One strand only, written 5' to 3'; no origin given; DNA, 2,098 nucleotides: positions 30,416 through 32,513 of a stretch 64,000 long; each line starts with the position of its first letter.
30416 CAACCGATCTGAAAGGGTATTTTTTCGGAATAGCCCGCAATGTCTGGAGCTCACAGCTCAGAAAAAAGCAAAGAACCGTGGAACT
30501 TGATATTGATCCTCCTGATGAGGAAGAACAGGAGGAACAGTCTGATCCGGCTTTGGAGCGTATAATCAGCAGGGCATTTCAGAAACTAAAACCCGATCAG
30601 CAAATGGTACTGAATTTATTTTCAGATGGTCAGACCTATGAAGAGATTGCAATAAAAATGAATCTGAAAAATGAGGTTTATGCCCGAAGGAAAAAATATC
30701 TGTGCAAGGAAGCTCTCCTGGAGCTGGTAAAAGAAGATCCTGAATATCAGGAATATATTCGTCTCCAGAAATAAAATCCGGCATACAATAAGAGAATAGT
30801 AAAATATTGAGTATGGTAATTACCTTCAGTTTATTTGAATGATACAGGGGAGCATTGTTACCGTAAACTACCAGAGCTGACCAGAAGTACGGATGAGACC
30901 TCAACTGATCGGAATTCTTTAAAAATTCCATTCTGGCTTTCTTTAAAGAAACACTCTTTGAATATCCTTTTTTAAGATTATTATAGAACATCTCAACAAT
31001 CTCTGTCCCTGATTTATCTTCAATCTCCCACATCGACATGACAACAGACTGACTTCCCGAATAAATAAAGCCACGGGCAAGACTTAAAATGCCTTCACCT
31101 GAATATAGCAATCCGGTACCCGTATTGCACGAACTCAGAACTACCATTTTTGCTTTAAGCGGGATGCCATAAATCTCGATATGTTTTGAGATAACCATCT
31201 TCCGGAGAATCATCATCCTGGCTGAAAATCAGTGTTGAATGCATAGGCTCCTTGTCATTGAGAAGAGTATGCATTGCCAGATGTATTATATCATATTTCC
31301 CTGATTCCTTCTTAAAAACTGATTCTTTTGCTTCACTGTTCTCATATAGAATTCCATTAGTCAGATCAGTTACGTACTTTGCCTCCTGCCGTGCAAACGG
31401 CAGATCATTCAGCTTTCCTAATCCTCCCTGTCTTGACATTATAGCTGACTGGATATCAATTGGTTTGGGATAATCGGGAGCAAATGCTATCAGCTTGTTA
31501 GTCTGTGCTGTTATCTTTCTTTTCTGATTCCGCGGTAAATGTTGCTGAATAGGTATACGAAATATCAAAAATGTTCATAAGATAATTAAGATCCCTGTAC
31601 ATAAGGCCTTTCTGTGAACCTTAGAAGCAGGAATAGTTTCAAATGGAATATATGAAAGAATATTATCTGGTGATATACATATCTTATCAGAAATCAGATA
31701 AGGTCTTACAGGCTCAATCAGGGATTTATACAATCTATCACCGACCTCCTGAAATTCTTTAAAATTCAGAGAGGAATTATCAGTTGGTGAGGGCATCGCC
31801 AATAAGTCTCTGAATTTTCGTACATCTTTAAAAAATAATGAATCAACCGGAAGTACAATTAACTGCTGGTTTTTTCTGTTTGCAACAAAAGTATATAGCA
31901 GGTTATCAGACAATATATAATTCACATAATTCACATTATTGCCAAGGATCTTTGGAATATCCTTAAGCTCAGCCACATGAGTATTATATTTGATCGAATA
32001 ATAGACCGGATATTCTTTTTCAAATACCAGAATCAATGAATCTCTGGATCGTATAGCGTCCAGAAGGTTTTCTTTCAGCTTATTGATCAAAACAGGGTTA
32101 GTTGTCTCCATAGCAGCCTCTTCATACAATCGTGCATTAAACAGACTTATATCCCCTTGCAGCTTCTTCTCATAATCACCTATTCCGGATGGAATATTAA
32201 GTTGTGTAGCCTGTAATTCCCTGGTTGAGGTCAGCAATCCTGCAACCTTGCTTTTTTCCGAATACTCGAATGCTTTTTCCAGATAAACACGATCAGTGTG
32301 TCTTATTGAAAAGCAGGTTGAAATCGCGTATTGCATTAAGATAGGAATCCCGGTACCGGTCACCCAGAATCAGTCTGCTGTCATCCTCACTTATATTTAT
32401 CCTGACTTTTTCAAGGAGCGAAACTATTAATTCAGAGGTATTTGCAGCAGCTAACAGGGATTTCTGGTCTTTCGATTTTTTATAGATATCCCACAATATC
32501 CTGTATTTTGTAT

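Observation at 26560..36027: GG-leader peptide and its PCAT/HlyD exporter sit next to a sigma factor, an anti-sigma-like TPR protein, a TPR-CHAT protease and a sensorless kinase: candidate peptide-signalling or regulated-proteolysis system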

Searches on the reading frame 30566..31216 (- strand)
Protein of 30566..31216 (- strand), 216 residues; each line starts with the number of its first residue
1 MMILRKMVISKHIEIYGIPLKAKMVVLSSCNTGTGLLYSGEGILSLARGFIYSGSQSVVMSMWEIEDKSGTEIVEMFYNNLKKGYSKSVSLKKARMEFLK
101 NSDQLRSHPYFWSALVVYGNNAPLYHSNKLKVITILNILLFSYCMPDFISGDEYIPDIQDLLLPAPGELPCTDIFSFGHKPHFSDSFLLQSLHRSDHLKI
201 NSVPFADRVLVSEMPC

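Call 3: search_protein_families(library=pfam, proteins=[window:30566-31216:-], max_evalue=0.01)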
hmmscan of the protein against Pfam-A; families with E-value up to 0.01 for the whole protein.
window:30566-31216:- (216 aa): 1 family
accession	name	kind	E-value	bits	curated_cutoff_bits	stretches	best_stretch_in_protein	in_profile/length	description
PF12770.12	CHAT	-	1.4e-26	94.1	24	1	14-120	181-289/289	CHAT domain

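Call 4: search_protein_families(library=ncbifam, proteins=[window:30566-31216:-], max_evalue=0.01)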
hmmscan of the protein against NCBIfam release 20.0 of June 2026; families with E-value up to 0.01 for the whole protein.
window:30566-31216:- (216 aa): 1 family
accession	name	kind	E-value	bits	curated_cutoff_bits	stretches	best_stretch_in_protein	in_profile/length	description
NF041237.1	CAS_csx29_CRASP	exception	0.0018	17.2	300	1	20-102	565-649/670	type III-E CRISPR-associated TPR-CHAT protein Csx29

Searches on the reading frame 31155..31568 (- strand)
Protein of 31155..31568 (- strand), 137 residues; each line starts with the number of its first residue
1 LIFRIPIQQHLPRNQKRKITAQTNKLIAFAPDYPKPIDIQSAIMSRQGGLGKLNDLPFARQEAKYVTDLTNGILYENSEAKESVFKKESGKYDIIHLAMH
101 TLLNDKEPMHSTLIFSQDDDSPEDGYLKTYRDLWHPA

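Call 3: search_protein_families(library=pfam, proteins=[window:31155-31568:-], max_evalue=0.01)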
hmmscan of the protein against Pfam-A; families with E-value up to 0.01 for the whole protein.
window:31155-31568:- (137 aa): 1 family
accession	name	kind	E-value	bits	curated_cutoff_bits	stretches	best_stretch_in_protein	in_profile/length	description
PF12770.12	CHAT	-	5.5e-09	36.3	24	1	16-128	71-178/289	CHAT domain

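Call 4: search_protein_families(library=ncbifam, proteins=[window:31155-31568:-], max_evalue=0.01)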
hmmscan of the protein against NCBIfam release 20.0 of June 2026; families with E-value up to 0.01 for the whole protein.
window:31155-31568:- (137 aa): 0 families

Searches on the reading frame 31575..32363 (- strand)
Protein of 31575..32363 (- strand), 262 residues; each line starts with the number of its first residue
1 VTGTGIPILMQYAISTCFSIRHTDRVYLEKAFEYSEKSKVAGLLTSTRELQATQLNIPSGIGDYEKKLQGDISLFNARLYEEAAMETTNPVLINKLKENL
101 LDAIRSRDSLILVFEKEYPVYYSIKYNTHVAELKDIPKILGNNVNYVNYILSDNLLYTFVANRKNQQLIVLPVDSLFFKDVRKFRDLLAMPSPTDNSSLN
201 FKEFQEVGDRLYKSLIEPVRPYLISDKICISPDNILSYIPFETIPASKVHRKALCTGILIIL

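Call 3: search_protein_families(library=pfam, proteins=[window:31575-32363:-], max_evalue=0.01)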
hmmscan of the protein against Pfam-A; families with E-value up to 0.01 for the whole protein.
window:31575-32363:- (262 aa): 1 family
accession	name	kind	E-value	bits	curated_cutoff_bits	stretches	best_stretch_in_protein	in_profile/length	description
PF12770.12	CHAT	-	0.0017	18.3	24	1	205-248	1-47/289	CHAT domain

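Call 4: search_protein_families(library=ncbifam, proteins=[window:31575-32363:-], max_evalue=0.01)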
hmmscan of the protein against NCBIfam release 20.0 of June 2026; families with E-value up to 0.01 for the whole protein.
window:31575-32363:- (262 aa): 0 families
